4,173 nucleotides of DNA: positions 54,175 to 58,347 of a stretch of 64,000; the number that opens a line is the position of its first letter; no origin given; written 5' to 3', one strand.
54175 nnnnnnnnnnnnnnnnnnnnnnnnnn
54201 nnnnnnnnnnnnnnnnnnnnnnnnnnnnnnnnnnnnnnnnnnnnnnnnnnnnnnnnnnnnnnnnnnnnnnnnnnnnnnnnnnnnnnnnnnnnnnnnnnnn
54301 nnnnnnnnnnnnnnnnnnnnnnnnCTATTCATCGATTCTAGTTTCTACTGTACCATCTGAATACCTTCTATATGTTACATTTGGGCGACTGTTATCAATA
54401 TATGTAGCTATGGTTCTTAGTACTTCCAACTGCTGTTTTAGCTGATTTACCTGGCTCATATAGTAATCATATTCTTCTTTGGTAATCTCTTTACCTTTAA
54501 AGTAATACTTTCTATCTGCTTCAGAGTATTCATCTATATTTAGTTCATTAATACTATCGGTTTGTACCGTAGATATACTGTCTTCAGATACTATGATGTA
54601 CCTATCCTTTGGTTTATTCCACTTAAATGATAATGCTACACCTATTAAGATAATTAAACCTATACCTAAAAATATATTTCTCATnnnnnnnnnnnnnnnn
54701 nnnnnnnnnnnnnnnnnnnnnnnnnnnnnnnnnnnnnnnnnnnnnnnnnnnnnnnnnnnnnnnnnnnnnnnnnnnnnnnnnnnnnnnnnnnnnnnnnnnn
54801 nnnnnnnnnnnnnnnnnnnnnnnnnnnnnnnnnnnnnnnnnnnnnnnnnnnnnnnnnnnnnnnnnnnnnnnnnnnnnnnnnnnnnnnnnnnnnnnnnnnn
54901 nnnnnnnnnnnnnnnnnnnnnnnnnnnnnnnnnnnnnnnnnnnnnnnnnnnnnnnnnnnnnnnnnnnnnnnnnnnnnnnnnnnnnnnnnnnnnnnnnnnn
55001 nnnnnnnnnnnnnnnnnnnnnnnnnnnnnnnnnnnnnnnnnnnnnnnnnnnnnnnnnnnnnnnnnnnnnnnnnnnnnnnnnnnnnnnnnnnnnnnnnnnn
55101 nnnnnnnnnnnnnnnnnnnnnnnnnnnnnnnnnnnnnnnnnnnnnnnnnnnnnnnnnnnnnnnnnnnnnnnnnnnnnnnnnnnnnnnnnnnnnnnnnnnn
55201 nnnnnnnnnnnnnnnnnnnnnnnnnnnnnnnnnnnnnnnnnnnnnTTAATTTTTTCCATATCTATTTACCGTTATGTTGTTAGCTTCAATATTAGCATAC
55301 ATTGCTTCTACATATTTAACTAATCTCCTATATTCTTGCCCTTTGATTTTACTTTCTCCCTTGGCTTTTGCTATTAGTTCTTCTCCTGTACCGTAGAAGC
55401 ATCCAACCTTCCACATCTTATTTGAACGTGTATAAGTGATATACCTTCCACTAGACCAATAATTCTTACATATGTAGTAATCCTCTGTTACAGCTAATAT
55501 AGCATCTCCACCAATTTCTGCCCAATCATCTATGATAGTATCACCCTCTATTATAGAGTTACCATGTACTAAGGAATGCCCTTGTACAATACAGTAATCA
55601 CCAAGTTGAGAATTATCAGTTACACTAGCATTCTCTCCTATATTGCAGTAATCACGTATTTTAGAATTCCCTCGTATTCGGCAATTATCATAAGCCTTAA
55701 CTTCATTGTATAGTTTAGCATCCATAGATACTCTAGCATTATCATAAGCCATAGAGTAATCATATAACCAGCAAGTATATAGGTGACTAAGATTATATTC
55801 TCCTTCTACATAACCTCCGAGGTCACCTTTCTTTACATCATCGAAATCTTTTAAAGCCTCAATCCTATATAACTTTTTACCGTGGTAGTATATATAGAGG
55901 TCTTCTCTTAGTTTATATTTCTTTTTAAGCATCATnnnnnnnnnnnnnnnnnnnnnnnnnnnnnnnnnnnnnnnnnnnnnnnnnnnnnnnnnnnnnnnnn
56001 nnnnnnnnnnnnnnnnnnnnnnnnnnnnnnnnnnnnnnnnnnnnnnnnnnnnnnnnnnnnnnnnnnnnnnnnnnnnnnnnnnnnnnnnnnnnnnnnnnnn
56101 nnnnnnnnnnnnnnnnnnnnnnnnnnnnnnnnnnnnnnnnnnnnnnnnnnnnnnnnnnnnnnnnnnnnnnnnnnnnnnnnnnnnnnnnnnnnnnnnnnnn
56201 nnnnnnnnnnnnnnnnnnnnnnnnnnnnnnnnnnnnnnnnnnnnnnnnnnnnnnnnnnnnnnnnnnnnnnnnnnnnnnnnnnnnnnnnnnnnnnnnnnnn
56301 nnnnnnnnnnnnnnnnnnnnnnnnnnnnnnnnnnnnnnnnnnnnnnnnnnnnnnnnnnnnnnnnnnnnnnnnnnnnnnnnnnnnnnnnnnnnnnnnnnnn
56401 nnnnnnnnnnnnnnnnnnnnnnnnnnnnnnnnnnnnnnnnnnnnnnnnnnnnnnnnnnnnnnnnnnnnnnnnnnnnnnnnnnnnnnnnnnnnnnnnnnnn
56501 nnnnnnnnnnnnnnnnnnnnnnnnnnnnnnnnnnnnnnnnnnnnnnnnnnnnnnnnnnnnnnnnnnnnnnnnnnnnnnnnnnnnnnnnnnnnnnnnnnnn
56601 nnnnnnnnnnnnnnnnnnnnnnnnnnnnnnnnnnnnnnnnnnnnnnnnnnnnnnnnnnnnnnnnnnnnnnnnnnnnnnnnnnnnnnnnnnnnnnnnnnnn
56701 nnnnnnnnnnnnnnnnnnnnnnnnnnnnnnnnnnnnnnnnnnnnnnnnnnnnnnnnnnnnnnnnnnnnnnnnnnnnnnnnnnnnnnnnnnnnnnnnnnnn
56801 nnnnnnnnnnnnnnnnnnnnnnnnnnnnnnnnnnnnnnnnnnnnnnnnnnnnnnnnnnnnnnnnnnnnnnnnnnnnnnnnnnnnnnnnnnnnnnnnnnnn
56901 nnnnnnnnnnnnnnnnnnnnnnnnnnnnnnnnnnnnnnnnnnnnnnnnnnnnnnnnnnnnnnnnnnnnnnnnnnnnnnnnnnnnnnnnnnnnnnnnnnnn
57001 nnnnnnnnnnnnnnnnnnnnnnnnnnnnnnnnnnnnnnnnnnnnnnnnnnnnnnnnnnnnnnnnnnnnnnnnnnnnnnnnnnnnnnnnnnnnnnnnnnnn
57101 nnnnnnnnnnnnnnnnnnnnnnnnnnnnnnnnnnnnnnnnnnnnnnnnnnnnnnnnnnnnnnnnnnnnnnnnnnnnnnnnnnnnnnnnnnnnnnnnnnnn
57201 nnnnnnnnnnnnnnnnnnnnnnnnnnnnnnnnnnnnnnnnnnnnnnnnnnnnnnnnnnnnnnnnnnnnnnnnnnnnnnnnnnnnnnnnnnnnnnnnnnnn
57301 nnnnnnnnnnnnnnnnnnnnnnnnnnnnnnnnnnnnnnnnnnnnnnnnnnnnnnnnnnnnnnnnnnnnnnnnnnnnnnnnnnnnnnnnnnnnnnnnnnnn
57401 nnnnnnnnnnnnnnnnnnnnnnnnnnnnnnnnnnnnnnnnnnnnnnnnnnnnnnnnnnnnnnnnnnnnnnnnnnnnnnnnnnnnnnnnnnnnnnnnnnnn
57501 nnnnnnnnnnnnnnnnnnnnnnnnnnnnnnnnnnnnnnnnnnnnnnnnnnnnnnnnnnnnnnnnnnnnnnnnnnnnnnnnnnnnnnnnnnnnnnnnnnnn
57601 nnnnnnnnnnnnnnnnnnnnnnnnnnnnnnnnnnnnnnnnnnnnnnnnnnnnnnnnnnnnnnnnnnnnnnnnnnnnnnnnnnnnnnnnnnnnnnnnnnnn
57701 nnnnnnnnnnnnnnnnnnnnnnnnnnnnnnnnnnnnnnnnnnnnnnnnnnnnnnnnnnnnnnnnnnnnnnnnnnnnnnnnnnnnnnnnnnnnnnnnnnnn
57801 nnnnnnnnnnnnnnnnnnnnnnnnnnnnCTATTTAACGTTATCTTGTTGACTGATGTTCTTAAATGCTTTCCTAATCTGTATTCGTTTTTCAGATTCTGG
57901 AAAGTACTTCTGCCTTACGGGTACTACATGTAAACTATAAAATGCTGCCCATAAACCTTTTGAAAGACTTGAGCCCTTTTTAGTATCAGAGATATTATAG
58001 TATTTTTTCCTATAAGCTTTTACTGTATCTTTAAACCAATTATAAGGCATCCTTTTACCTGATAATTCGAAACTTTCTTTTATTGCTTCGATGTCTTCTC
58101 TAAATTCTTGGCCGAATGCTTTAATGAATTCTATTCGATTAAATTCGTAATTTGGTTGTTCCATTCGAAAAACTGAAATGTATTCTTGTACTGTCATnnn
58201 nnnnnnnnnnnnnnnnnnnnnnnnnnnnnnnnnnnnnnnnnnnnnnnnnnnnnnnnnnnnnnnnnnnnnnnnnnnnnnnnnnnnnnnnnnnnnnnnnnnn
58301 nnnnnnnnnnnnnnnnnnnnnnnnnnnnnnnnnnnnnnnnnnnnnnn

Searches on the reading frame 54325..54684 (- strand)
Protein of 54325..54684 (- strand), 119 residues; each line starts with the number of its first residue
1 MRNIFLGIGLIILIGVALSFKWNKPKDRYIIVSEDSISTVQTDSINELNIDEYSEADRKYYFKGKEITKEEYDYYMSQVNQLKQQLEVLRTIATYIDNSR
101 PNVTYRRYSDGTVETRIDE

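Call 11: search_protein_families(library=phrogs, proteins=[window:54325-54684:-], max_evalue=0.001)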
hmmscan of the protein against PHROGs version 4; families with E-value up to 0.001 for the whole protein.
window:54325-54684:- (119 aa): 0 families

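Call 20: search_protein_families(library=pfam, proteins=[window:54325-54684:-], max_evalue=0.01)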
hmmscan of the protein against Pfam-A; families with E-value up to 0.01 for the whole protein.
window:54325-54684:- (119 aa): 1 family
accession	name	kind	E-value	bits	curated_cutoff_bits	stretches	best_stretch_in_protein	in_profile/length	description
PF10465.15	Inhibitor_I24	-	0.0081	16.5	27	1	29-97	65-129/136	PinA peptidase inhibitor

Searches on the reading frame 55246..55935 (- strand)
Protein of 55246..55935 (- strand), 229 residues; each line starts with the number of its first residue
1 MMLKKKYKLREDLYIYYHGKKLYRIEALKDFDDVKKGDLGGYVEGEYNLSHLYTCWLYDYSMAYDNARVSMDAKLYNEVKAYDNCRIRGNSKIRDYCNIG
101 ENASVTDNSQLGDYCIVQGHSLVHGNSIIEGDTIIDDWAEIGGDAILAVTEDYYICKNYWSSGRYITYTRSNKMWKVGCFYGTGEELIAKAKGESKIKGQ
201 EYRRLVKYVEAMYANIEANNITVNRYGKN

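Call 11: search_protein_families(library=phrogs, proteins=[window:55246-55935:-], max_evalue=0.001)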
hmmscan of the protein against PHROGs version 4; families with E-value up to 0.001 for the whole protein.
window:55246-55935:- (229 aa): 6 families
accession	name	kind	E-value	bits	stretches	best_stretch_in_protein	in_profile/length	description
phrog_7964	-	unknown function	3.3e-65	220.7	2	64-215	115-266/269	-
phrog_5070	-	unknown function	1.1e-39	136.8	1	4-163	2-159/182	-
phrog_20149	-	unknown function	7.6e-18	65.4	1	4-53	2-51/53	-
phrog_5353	-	unknown function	3e-07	31.3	1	65-145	61-147/256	-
phrog_20532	-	unknown function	5e-06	27.9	1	138-220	10-96/100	-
phrog_21367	-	unknown function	0.00016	23.2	1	4-42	31-67/70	-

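Call 20: search_protein_families(library=pfam, proteins=[window:55246-55935:-], max_evalue=0.01)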
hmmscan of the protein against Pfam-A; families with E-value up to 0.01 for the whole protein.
window:55246-55935:- (229 aa): 2 families
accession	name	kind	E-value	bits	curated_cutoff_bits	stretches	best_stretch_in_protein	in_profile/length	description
PF00132.30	Hexapep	-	2.5e-09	36.9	27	2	90-125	1-36/36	Bacterial transferase hexapeptide (six repeats)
PF25084.1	LbH_EIF2B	-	0.00041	20.8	54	1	77-141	8-70/105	EIF2B subunit epsilon LbH domain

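Call 43: find_related_loci(query=window:55246-55935:-, collection=viral_contigs, flank=8000)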
Query window:55246-55935:- (229 aa) in viral_contigs; peptide patterns used: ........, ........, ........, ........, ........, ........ (x = any residue, [..] = any of these).
12 stretches matched a pattern; 1 encode a relative of the query (tblastn E <= 1e-3); 1 distinct loci.
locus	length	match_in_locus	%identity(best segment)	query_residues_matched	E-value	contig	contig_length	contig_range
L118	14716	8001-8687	97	1-229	2e-150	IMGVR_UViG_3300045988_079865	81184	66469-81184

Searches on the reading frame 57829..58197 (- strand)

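Call 21: search_protein_families(library=pfam, proteins=[window:57829-58197:-], max_evalue=0.01)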
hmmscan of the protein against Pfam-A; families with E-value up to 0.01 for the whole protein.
window:57829-58197:- (122 aa): 1 family
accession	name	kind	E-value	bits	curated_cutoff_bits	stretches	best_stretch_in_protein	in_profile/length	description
PF09803.14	Pet100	-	0.0095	16.6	24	0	85-120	29-62/73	Pet100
